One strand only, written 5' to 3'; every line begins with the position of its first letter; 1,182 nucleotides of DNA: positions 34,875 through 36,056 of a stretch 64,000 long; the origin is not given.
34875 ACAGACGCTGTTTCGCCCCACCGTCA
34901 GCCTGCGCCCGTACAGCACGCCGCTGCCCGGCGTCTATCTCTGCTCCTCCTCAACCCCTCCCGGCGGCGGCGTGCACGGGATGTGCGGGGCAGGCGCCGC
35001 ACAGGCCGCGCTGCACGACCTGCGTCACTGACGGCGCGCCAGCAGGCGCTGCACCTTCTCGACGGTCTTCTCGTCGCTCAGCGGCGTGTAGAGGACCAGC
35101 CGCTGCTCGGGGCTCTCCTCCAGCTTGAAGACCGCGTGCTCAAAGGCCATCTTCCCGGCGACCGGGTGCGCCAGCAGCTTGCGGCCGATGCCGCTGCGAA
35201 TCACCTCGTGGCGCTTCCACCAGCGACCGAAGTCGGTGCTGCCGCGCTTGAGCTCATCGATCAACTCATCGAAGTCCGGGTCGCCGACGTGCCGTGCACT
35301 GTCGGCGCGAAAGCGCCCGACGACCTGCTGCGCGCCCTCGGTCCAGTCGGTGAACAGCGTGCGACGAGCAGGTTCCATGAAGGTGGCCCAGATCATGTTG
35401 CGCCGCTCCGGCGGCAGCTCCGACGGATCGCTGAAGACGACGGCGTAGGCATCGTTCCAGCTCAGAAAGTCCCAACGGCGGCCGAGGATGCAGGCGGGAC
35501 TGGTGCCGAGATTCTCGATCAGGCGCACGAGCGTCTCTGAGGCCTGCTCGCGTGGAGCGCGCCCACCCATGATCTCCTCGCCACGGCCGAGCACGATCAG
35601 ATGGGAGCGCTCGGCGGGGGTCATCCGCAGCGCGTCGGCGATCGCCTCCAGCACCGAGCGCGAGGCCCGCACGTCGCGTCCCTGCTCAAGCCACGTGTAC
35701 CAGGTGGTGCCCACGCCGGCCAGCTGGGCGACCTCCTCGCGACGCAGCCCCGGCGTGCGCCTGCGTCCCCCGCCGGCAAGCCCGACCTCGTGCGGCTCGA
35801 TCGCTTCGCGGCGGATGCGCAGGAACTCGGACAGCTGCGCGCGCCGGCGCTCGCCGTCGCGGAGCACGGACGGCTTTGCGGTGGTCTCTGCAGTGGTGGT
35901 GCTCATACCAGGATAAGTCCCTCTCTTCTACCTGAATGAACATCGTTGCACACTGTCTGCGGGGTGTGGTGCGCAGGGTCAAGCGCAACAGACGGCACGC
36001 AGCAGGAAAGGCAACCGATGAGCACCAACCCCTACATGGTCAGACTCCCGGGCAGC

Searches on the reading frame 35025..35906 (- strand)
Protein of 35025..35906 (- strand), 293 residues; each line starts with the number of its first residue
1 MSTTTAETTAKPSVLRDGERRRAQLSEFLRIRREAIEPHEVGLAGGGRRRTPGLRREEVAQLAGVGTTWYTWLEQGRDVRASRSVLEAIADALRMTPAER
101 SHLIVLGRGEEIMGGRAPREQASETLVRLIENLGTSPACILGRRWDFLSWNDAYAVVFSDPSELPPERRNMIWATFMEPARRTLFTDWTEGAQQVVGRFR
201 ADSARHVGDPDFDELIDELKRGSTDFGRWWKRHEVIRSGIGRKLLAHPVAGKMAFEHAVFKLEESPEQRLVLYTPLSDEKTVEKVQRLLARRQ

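Call 11: find_encoding_contigs(protein=window:35025-35906:-, flank=10000, max_places=10)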
Protein window:35025-35906:- (293 aa): no gene with exactly this product is on record in the collection.
